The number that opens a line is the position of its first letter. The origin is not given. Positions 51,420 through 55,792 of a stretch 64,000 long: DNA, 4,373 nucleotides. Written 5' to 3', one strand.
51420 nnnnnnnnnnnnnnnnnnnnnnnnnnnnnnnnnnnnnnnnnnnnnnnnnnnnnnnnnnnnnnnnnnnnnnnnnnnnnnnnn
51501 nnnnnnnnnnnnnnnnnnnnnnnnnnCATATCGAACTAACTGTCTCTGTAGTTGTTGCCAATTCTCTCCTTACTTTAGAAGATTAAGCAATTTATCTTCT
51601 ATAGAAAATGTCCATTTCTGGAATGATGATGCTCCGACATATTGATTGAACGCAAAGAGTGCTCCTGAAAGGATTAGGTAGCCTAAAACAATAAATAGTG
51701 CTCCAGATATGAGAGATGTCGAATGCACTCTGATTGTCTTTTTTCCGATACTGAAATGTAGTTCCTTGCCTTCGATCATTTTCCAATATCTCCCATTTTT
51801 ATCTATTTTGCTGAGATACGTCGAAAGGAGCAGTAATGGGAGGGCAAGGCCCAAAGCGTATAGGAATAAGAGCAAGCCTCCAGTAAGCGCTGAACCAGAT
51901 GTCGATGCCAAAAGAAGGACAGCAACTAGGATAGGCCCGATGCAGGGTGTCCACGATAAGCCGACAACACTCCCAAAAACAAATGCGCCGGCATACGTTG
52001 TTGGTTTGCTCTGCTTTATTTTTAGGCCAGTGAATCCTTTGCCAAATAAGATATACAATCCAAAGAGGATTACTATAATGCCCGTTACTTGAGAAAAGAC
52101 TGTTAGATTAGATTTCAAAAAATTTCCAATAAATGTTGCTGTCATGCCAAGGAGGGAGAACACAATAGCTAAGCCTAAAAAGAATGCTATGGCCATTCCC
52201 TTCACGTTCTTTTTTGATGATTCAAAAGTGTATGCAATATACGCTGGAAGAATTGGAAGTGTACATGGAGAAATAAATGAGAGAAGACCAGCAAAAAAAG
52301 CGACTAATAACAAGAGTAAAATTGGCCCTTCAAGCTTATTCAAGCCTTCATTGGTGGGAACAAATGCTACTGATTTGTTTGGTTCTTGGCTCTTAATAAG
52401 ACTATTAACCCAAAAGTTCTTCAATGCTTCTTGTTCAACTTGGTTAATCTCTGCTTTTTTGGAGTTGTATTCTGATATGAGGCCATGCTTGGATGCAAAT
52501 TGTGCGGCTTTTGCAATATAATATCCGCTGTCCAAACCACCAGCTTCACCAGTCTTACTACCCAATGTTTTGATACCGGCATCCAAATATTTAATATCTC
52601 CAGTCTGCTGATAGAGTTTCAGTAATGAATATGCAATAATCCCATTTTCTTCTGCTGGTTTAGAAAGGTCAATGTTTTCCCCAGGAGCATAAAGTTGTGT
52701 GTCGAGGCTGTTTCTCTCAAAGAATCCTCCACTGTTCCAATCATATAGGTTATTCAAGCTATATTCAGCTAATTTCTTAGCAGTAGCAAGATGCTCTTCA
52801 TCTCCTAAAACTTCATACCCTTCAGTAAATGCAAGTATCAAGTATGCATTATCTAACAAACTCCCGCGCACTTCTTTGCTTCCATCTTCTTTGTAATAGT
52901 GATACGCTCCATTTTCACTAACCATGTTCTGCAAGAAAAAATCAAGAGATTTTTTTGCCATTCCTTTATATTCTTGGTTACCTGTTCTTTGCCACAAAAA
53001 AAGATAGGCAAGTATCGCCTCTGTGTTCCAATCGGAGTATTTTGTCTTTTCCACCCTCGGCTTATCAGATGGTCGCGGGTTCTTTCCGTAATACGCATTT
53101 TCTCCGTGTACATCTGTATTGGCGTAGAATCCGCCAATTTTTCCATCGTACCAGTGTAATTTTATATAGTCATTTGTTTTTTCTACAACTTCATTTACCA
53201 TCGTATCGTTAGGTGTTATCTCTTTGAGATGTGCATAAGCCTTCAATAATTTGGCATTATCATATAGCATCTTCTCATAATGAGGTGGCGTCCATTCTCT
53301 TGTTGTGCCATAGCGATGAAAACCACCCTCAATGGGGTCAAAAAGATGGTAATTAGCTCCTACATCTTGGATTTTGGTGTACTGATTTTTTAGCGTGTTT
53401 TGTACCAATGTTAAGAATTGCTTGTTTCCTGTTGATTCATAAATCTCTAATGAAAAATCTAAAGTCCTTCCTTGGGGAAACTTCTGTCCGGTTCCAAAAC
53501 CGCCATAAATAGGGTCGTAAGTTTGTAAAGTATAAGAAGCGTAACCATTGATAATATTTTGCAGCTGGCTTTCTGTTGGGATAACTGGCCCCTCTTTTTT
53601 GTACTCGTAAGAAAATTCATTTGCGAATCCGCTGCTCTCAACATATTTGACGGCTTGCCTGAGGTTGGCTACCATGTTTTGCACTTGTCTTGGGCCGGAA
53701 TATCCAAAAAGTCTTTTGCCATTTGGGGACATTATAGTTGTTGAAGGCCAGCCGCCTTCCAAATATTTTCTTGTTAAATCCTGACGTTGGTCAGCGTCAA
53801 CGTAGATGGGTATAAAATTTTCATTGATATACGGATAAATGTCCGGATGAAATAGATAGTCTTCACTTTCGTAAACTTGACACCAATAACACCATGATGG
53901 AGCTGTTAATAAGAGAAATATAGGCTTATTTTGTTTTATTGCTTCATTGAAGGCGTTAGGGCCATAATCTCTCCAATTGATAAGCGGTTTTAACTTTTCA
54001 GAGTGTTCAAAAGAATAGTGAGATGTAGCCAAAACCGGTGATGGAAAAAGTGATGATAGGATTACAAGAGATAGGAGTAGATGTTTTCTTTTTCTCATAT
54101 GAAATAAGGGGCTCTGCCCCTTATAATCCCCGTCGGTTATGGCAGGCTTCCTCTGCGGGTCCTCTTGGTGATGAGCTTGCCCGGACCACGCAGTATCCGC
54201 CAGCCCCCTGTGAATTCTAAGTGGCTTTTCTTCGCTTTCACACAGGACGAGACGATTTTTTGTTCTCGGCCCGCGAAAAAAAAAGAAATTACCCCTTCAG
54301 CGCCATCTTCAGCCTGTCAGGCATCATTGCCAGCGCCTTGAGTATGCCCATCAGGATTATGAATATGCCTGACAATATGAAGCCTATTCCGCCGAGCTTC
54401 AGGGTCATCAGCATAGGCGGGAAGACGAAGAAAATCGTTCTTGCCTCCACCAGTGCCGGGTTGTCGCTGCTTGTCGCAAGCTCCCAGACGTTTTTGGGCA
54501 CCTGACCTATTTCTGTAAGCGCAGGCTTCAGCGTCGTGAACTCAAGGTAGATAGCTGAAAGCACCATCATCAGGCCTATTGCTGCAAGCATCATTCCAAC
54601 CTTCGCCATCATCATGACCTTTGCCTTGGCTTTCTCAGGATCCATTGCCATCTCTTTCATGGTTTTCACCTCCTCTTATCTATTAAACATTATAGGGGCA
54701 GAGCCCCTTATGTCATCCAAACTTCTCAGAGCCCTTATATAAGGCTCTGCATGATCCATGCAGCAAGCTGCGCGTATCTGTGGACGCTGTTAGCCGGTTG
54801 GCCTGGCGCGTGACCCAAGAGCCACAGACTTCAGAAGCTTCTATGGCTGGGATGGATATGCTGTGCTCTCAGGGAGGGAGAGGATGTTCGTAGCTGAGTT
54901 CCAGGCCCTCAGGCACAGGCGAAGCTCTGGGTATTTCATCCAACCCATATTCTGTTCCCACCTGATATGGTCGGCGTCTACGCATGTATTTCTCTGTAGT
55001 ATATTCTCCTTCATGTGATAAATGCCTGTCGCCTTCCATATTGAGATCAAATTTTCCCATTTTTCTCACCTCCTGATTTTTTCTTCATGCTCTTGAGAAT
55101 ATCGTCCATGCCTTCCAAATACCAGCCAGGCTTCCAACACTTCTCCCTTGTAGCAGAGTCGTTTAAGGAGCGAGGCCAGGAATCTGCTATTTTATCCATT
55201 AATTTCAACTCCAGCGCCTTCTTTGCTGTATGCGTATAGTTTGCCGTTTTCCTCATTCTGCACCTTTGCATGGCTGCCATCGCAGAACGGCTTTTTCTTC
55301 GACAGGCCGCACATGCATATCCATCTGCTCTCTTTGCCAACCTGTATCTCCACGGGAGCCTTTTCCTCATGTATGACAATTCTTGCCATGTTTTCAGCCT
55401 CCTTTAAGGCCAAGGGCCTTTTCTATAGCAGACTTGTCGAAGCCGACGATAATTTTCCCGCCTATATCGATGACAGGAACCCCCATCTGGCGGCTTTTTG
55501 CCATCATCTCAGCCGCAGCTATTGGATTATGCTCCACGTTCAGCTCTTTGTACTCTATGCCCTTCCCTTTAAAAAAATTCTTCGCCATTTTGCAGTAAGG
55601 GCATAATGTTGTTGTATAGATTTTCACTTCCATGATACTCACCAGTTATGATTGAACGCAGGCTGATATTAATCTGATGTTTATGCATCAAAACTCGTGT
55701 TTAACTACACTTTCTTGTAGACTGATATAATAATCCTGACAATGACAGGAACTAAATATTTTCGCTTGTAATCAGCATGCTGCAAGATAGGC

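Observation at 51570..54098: Single-polypeptide fusion of a YyaL/DUF255-like thioredoxin + (alpha/alpha)6 module to a CcdA-type membrane domain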

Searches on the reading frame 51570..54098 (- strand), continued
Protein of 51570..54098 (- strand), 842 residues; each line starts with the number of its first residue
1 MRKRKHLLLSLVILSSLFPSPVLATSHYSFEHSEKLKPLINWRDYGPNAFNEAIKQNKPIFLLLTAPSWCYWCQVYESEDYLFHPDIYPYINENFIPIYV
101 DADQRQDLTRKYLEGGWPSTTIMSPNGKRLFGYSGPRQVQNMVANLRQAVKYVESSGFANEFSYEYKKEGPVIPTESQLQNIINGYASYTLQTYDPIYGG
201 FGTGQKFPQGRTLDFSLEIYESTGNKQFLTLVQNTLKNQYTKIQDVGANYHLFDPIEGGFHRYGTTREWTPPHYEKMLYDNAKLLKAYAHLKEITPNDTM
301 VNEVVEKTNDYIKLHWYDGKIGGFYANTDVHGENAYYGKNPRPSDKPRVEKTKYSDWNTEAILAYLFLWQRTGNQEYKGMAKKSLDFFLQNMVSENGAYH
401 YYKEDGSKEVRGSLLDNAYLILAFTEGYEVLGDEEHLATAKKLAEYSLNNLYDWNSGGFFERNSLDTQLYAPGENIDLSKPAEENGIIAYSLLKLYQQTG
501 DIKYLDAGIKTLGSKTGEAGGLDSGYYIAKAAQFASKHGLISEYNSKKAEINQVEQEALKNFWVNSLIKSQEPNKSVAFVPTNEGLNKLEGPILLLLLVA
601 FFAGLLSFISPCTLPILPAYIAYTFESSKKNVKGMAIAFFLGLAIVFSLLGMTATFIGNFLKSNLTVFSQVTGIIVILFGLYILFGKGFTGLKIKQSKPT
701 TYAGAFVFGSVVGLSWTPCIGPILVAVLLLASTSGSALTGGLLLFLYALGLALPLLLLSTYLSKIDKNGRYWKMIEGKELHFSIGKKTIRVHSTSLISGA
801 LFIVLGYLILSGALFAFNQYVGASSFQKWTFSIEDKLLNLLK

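Call 68: search_protein_families(library=pfam, proteins=[P0266, P0267, P0270, P0274, P0259, P0250, P0261, P0241, P0292, P0302], max_evalue=0.001)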
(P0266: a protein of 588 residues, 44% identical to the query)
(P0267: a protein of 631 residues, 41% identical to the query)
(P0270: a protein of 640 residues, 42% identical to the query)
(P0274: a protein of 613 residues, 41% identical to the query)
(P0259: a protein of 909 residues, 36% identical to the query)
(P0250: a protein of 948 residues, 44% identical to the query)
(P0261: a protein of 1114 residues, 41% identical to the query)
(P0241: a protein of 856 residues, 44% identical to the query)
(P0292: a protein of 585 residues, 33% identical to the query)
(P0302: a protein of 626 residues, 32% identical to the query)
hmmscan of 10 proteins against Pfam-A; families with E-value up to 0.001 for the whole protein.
P0266 (588 aa): 1 family
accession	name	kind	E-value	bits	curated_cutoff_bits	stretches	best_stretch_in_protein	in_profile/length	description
PF02683.22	DsbD_TM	-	5.4e-15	55.7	27.1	1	340-531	3-209/219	Cytochrome C biogenesis protein transmembrane domain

P0267 (631 aa): 1 family
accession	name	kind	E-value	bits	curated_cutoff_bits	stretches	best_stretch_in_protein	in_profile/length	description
PF02683.22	DsbD_TM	-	3.1e-17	63.1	27.1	1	386-582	4-215/219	Cytochrome C biogenesis protein transmembrane domain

P0270 (640 aa): 1 family
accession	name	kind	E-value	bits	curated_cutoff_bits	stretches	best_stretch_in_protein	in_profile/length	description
PF02683.22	DsbD_TM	-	1.2e-14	54.6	27.1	1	397-575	6-200/219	Cytochrome C biogenesis protein transmembrane domain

P0274 (613 aa): 1 family
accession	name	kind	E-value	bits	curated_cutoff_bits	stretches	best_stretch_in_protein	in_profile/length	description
PF02683.22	DsbD_TM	-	8e-16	58.4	27.1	1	366-548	2-200/219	Cytochrome C biogenesis protein transmembrane domain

P0259 (909 aa): 5 families
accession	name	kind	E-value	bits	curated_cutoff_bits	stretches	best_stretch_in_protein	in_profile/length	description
PF03190.21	Thioredox_DsbH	-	3.7e-14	53.4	27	1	90-163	19-93/163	Protein of unknown function, DUF255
PF13899.12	Thioredoxin_7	-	9.3e-11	42.2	27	1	93-173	2-83/83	Thioredoxin-like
PF02683.22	DsbD_TM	-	3.1e-08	33.6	27.1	1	662-830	5-188/219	Cytochrome C biogenesis protein transmembrane domain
PF13098.12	Thioredoxin_2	-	0.0004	21.1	27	1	107-190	4-100/104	Thioredoxin-like domain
PF07221.17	GlcNAc_2-epim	-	0.00058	19.7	23.4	0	309-411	229-329/347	N-acylglucosamine 2-epimerase (GlcNAc 2-epimerase)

P0250 (948 aa): 4 families
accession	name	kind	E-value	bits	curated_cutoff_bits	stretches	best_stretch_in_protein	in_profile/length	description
PF03190.21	Thioredox_DsbH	-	4e-16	59.8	27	1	46-143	16-119/163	Protein of unknown function, DUF255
PF13386.12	DsbD_2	-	3.8e-09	37.2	24.9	1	703-864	29-178/199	Cytochrome C biogenesis protein transmembrane region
PF02683.22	DsbD_TM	-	6.5e-08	32.6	27.1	1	642-858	2-183/219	Cytochrome C biogenesis protein transmembrane domain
PF13899.12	Thioredoxin_7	-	2.2e-06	28.1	27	1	52-135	2-83/83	Thioredoxin-like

P0261 (1114 aa): 2 families
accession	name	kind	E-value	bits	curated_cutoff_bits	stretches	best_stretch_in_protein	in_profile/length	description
PF03190.21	Thioredox_DsbH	-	1.7e-10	41.5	27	1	58-146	18-112/163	Protein of unknown function, DUF255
PF13899.12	Thioredoxin_7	-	0.00019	22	27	1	62-129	2-67/83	Thioredoxin-like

P0241 (856 aa): 7 families
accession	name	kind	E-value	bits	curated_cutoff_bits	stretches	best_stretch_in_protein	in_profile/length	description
PF03190.21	Thioredox_DsbH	-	8.7e-17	62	27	1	40-135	19-120/163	Protein of unknown function, DUF255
PF02683.22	DsbD_TM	-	9.4e-13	48.4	27.1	1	608-777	4-188/219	Cytochrome C biogenesis protein transmembrane domain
PF07470.19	Glyco_hydro_88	-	3.1e-08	33.4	26.6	1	217-444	29-218/352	Glycosyl Hydrolase Family 88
PF06662.19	C5-epim_C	-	3.1e-06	27.2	23.3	0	426-524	28-126/188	D-glucuronyl C5-epimerase C-terminus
PF13386.12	DsbD_2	-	1.3e-05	25.7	24.9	1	611-786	2-186/199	Cytochrome C biogenesis protein transmembrane region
PF13899.12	Thioredoxin_7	-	0.00043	20.8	27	1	42-126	1-83/83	Thioredoxin-like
PF07221.17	GlcNAc_2-epim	-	0.00078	19.2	23.4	0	369-478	23-191/347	N-acylglucosamine 2-epimerase (GlcNAc 2-epimerase)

P0292 (585 aa): 9 families
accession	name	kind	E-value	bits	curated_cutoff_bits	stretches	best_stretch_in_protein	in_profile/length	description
PF03190.21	Thioredox_DsbH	-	1.8e-40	139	27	1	3-129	19-159/163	Protein of unknown function, DUF255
PF13899.12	Thioredoxin_7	-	1.4e-16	60.8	27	1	5-87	1-83/83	Thioredoxin-like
PF07221.17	GlcNAc_2-epim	-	2.2e-07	30.9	23.4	1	332-423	230-325/347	N-acylglucosamine 2-epimerase (GlcNAc 2-epimerase)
PF07944.18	Beta-AFase-like_GH127_cat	-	3.1e-07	30.2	24.9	1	320-408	129-209/376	Beta-L-arabinofuranosidase, GH127 catalytic domain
PF13098.12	Thioredoxin_2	-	1.9e-06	28.6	27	1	17-104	1-101/104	Thioredoxin-like domain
PF07470.19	Glyco_hydro_88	-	2.3e-06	27.3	26.6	1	317-427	29-127/352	Glycosyl Hydrolase Family 88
PF06662.19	C5-epim_C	-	1e-05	25.6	23.3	0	376-447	31-100/188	D-glucuronyl C5-epimerase C-terminus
PF03663.20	Glyco_hydro_76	-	1.2e-05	25.5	25.9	0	378-421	158-202/366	Glycosyl hydrolase family 76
PF00085.26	Thioredoxin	-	9.9e-05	22.7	23.5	1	10-86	6-80/103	Thioredoxin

P0302 (626 aa): 9 families
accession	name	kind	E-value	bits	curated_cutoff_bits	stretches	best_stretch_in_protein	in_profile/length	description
PF03190.21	Thioredox_DsbH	-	5.6e-39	134.1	27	1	41-166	18-157/163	Protein of unknown function, DUF255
PF13899.12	Thioredoxin_7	-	9.4e-13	48.5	27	1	45-126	2-83/83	Thioredoxin-like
PF13098.12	Thioredoxin_2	-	9.8e-07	29.5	27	1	56-146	1-104/104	Thioredoxin-like domain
PF06662.19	C5-epim_C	-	5.5e-06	26.5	23.3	0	279-308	32-61/188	D-glucuronyl C5-epimerase C-terminus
PF07470.19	Glyco_hydro_88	-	8e-06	25.5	26.6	0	414-464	70-120/352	Glycosyl Hydrolase Family 88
PF03663.20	Glyco_hydro_76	-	9.2e-06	25.8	25.9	0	418-513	87-184/366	Glycosyl hydrolase family 76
PF00085.26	Thioredoxin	-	0.00019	21.8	23.5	1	57-129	15-84/103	Thioredoxin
PF07944.18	Beta-AFase-like_GH127_cat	-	0.00042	19.9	24.9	0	423-509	180-252/376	Beta-L-arabinofuranosidase, GH127 catalytic domain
PF07221.17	GlcNAc_2-epim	-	0.00066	19.5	23.4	0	250-327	251-327/347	N-acylglucosamine 2-epimerase (GlcNAc 2-epimerase)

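Call 73: list_cluster_members(proteins=[P0241, P0244, P0245, P0246, P0247, P0249, P0251, P0255, P0257, P0259])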
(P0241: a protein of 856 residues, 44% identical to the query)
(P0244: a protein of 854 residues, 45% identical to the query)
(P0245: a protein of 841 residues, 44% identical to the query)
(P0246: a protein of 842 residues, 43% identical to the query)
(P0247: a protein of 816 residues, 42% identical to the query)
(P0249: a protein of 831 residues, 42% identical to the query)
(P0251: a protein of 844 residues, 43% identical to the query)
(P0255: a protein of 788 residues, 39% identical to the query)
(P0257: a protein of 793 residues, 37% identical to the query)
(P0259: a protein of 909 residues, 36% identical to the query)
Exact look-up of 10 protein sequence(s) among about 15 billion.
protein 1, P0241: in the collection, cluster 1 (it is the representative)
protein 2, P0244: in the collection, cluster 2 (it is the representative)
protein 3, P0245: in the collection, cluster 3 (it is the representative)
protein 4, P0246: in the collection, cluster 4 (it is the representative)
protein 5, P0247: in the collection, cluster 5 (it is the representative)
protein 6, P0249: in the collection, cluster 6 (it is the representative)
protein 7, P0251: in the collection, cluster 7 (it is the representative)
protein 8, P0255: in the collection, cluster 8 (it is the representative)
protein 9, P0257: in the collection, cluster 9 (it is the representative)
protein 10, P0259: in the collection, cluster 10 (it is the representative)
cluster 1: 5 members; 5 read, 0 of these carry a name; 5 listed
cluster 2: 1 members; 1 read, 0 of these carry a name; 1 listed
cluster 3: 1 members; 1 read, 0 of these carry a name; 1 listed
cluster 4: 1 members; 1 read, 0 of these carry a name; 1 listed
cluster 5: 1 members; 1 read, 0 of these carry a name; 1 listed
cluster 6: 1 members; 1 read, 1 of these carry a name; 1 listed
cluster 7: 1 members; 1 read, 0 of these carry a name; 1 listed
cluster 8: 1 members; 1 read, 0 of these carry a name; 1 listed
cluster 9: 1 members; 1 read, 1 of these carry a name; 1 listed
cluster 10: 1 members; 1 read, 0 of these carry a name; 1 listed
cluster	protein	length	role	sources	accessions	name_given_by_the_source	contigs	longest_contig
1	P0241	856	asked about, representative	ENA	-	-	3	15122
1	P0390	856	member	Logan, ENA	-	-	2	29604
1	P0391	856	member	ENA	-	-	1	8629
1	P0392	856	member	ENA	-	-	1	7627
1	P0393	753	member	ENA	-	-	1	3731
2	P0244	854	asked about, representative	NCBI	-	-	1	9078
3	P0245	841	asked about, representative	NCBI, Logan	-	-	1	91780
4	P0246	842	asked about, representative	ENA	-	-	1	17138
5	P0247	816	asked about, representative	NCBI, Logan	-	-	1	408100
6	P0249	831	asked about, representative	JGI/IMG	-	hypothetical protein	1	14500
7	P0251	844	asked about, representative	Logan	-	-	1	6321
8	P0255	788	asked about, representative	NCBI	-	-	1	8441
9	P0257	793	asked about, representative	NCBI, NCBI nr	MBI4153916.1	DUF255 domain-containing protein [Candidatus Woesearchaeota archaeon]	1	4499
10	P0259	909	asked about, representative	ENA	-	-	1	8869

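Call 74: list_cluster_members(proteins=[P0266, P0267, P0270, P0274, P0276, P0280, P0250, P0252, P0261, P0302])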
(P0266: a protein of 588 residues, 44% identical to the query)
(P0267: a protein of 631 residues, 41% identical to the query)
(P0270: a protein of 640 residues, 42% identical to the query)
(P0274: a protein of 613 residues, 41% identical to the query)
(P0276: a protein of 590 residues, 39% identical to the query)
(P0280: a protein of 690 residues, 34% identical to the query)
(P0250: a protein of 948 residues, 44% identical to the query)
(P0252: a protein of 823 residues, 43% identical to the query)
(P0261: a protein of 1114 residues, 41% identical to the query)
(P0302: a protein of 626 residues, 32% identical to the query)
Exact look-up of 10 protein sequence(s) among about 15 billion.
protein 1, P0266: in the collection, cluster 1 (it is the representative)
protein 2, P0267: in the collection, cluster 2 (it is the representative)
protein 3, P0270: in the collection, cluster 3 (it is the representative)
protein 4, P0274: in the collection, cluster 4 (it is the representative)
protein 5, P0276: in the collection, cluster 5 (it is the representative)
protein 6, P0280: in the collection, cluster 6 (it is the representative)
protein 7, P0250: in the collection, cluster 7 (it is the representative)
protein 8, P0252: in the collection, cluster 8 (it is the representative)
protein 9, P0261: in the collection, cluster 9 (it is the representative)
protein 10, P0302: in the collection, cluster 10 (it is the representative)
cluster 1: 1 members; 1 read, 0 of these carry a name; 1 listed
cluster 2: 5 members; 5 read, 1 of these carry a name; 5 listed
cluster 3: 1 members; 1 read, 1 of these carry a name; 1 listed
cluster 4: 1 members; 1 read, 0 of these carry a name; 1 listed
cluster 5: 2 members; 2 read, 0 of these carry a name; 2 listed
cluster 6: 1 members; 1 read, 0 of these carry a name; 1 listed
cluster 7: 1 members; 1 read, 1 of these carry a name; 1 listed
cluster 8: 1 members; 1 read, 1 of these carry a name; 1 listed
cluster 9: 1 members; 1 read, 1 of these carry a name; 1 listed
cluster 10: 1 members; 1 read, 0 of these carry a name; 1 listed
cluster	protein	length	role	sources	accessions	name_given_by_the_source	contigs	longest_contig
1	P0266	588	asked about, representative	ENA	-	-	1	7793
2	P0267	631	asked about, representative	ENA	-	-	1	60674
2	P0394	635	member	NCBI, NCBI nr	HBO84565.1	MAG TPA: hypothetical protein DD641_06250 [Deltaproteobacteria bacterium] | hypothetical protein [Deltaproteobacteria bacterium]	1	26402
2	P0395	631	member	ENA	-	-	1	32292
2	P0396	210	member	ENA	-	-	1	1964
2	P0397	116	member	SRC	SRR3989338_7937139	-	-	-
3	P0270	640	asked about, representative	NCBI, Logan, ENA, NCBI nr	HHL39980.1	MAG TPA: hypothetical protein ENJ37_05695 [Deltaproteobacteria bacterium] | hypothetical protein [Deltaproteobacteria bacterium]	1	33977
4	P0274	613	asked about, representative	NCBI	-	-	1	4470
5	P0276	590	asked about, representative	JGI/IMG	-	-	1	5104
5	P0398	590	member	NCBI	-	-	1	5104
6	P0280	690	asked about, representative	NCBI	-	-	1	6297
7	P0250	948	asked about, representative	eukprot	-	GILJ01013130.1.p1 GENE.GILJ01013130.1~~GILJ01013130.1.p1 ORF type:complete len:949 ...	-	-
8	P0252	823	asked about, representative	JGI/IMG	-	uncharacterized protein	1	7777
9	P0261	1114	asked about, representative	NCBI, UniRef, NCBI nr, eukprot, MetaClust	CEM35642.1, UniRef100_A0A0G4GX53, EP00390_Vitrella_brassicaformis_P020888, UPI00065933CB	unnamed protein product [Vitrella brassicaformis CCMP3155] | Spermatogenesis-associated protein 20-like TRX domain-containing protein n=1 Tax=Vitrella ... | CEM35642.1 unnamed protein product [Vitrella brassicaformis CCMP3155]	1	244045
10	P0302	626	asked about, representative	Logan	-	-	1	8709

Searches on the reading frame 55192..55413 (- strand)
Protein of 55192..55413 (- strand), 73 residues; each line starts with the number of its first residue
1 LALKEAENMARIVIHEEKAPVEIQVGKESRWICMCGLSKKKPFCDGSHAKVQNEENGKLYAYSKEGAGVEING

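Call 3: search_protein_families(library=pfam, proteins=[window:55192-55413:-], max_evalue=0.01)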
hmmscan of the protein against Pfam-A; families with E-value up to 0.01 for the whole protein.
window:55192-55413:- (73 aa): 1 family
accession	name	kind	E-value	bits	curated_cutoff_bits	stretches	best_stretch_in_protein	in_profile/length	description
PF09360.15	zf-CDGSH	-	3.7e-11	43.6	29.5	1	14-49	13-48/48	Iron-binding zinc finger CDGSH type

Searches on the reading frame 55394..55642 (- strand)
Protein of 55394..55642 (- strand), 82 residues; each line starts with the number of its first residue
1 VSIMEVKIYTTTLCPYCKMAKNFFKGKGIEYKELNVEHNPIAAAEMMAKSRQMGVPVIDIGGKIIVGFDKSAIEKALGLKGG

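Call 3: search_protein_families(library=pfam, proteins=[window:55394-55642:-], max_evalue=0.01)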
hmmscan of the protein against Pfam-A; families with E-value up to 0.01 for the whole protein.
window:55394-55642:- (82 aa): 3 families
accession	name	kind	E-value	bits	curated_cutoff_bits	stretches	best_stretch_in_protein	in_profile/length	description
PF00462.30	Glutaredoxin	-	4.2e-18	65.7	22.9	1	6-65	1-60/60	Glutaredoxin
PF13192.12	Thioredoxin_3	-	0.00043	20.7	24.8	1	4-65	1-60/76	Thioredoxin domain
PF13417.12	GST_N_3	-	0.00054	20.7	22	1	9-66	2-58/75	Glutathione S-transferase, N-terminal domain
